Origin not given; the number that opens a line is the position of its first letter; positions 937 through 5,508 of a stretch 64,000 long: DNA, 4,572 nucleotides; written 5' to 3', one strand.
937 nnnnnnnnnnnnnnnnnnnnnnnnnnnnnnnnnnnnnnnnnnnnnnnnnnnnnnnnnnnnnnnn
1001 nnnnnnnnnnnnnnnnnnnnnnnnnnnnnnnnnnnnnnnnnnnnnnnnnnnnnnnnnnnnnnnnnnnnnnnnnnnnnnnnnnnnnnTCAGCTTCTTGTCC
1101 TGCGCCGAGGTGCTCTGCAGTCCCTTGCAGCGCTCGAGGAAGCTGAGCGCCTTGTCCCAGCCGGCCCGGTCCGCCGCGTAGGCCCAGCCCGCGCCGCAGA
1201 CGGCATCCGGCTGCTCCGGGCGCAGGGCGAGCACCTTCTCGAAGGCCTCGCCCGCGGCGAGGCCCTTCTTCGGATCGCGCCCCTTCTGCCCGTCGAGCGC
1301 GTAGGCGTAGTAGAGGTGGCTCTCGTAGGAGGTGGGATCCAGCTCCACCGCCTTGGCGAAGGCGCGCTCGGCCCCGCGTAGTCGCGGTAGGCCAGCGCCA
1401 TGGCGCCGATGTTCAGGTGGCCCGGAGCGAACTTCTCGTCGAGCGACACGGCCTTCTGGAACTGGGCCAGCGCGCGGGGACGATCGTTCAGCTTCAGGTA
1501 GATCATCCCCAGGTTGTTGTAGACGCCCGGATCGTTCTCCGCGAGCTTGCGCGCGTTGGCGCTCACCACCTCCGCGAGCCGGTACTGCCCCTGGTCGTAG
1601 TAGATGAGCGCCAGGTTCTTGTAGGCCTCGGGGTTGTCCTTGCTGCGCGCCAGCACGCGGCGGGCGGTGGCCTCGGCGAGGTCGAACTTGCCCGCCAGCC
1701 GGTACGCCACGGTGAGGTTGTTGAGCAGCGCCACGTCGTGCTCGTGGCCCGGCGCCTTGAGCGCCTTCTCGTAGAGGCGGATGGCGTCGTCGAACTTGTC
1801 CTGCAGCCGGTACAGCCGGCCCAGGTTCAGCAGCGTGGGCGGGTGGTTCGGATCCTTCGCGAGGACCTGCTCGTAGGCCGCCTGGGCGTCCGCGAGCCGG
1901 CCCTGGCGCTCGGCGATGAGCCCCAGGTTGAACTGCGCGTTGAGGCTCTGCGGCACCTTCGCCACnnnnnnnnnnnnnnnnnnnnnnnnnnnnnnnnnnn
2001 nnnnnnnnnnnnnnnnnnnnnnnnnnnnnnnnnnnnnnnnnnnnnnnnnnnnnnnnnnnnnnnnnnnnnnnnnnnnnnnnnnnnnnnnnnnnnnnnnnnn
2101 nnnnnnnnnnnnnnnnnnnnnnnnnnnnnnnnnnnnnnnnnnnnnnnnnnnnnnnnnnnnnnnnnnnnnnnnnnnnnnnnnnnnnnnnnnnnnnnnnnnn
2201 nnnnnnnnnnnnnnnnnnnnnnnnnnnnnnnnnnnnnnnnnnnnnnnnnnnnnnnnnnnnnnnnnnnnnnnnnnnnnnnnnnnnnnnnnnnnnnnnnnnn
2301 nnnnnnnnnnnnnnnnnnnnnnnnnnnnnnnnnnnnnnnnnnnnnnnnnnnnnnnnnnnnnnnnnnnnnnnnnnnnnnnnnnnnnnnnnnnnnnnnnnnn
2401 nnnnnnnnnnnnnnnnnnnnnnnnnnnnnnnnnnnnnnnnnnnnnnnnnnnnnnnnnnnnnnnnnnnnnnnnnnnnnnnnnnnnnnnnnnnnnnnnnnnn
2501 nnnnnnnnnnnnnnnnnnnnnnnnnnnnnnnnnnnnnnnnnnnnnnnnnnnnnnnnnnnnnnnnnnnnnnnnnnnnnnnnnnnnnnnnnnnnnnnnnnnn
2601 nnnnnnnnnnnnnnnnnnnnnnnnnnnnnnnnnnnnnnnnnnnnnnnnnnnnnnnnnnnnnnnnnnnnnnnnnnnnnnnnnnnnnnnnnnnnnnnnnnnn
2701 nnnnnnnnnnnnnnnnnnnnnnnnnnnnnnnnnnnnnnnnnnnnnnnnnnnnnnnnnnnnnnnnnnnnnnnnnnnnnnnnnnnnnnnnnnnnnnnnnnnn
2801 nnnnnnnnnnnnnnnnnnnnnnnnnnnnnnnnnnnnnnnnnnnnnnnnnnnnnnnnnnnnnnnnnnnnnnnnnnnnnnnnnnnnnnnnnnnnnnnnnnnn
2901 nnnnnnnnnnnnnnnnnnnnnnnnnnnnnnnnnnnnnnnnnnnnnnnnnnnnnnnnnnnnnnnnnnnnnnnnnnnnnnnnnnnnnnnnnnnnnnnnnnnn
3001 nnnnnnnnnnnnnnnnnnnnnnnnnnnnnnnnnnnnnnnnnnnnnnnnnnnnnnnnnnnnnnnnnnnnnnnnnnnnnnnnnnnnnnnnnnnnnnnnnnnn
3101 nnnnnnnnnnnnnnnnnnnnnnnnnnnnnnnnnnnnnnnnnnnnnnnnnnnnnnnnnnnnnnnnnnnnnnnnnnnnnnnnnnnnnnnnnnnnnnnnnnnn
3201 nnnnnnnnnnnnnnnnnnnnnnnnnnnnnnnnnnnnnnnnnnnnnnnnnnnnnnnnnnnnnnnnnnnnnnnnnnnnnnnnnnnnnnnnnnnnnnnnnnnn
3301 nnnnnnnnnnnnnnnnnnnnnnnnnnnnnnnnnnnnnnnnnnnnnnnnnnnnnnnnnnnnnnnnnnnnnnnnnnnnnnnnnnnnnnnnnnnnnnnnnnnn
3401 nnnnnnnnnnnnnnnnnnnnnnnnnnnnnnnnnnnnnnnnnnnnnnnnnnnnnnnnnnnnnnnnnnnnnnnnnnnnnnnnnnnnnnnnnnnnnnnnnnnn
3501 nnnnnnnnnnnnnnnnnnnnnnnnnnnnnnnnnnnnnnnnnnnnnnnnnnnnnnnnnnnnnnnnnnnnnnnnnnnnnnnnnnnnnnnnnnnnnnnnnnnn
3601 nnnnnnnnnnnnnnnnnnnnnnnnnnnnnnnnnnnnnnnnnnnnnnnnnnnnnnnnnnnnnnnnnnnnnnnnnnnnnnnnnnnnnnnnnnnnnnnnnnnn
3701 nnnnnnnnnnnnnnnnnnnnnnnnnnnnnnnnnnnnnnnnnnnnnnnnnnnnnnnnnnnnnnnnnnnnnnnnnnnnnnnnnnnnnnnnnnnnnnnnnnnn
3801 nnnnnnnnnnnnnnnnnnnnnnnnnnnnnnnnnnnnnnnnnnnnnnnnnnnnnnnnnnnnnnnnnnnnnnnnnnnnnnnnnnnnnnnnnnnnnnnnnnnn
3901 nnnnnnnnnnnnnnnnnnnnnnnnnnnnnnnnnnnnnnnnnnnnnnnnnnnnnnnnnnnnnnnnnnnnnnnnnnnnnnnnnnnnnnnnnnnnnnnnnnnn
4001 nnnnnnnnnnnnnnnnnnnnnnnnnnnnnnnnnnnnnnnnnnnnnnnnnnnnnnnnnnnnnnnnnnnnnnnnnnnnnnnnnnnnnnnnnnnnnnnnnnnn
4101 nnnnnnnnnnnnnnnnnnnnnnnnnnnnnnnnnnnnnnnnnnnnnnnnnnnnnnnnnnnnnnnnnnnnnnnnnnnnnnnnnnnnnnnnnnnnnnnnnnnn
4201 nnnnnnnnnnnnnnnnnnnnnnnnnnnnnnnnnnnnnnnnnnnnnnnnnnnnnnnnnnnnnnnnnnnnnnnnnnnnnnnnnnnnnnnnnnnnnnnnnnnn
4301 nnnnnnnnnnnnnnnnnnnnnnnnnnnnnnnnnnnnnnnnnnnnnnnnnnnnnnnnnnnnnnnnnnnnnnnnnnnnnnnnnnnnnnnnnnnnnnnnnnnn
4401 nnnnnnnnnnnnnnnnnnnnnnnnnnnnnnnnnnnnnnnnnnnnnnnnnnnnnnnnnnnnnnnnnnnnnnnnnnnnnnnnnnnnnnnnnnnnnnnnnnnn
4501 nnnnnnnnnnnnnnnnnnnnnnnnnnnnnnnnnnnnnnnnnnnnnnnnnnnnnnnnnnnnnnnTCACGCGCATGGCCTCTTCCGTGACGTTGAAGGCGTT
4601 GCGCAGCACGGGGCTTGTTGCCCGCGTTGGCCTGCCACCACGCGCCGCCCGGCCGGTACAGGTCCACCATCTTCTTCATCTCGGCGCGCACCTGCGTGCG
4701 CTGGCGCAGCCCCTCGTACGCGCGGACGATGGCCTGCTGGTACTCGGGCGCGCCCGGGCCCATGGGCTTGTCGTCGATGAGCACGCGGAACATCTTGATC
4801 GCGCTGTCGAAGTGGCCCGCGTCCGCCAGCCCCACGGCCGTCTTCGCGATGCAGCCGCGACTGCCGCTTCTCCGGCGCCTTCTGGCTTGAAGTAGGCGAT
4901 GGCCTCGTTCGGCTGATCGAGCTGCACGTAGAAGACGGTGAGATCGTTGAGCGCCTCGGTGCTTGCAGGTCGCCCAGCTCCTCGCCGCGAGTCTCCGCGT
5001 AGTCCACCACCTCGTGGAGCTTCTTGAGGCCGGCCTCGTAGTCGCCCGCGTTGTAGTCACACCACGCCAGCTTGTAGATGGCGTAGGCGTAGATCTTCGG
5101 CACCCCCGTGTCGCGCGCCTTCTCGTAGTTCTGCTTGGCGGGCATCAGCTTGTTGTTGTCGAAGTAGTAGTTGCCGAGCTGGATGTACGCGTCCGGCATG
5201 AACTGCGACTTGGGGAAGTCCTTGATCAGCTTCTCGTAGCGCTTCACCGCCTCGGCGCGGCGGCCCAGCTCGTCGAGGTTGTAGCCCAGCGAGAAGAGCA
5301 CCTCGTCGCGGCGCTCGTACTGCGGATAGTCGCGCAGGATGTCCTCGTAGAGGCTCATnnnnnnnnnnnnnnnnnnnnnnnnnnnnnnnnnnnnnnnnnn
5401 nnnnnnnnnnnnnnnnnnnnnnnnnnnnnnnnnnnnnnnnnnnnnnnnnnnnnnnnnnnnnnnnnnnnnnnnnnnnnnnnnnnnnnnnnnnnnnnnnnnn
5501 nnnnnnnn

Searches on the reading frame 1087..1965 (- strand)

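Call 30: search_protein_families(library=pfam, proteins=[window:1087-1965:-])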
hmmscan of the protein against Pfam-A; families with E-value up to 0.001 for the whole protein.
window:1087-1965:- (292 aa): 23 families
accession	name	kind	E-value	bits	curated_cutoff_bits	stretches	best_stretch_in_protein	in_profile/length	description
PF00515.34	TPR_1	-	1.7e-28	97.7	27.8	3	148-179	3-34/34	Tetratricopeptide repeat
PF07719.23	TPR_2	-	4.3e-28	95.5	27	3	10-41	3-34/34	Tetratricopeptide repeat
PF13424.12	TPR_12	-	4.3e-24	84.9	30.1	3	8-70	3-73/77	Tetratricopeptide repeat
PF13432.12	TPR_16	-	1.6e-23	83.2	32.7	4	13-71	2-60/65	Tetratricopeptide repeat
PF13176.12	TPR_7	-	1.1e-21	75.4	27.9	1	44-70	1-27/36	Tetratricopeptide repeat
PF13431.12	TPR_17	-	1.8e-21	75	24.4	1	30-62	1-33/34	Tetratricopeptide repeat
PF13181.12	TPR_8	-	4.7e-21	73.5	25.7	1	148-178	3-33/34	Tetratricopeptide repeat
PF14559.12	TPR_19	-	2.5e-18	66.6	25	3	21-72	4-55/68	Tetratricopeptide repeat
PF13374.12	TPR_10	-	7.2e-18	64.4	27.5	1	44-70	4-30/42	Tetratricopeptide repeat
PF13414.12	TPR_11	-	7.6e-17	61.2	26.8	0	87-126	3-42/42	TPR repeat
PF13428.12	TPR_14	-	8.5e-17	60.4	23.5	1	9-51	2-44/44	Tetratricopeptide repeat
PF07721.20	TPR_4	-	5.9e-13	48.5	27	0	10-33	3-26/26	Tetratricopeptide repeat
PF13174.12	TPR_6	-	7.9e-13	48.6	26.3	1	10-41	2-33/33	Tetratricopeptide repeat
PF12895.13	ANAPC3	-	8.7e-09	36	27.2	1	94-171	5-81/82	Anaphase-promoting complex, cyclosome, subunit 3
PF13371.12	TPR_9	-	4.8e-08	33.3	35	0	15-82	2-69/73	Tetratricopeptide repeat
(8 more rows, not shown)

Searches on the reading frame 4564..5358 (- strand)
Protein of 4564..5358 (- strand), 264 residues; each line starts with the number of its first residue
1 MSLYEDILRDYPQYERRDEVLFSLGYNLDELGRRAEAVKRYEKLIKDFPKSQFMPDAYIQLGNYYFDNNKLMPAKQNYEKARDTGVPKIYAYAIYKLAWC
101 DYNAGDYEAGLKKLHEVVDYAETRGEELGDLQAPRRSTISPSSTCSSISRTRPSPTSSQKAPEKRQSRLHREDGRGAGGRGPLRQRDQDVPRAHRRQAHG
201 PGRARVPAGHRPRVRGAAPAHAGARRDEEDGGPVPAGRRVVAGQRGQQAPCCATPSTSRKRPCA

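Call 69: search_protein_families(library=pfam, proteins=[window:4564-5358:-], max_evalue=0.0001)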
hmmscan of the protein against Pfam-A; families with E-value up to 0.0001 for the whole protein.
window:4564-5358:- (264 aa): 2 families
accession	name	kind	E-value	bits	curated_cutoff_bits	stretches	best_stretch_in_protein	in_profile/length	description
PF13174.12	TPR_6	-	2.3e-11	44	26.3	1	19-51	1-33/33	Tetratricopeptide repeat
PF07719.23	TPR_2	-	5.9e-09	35.8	27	0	19-50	2-33/34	Tetratricopeptide repeat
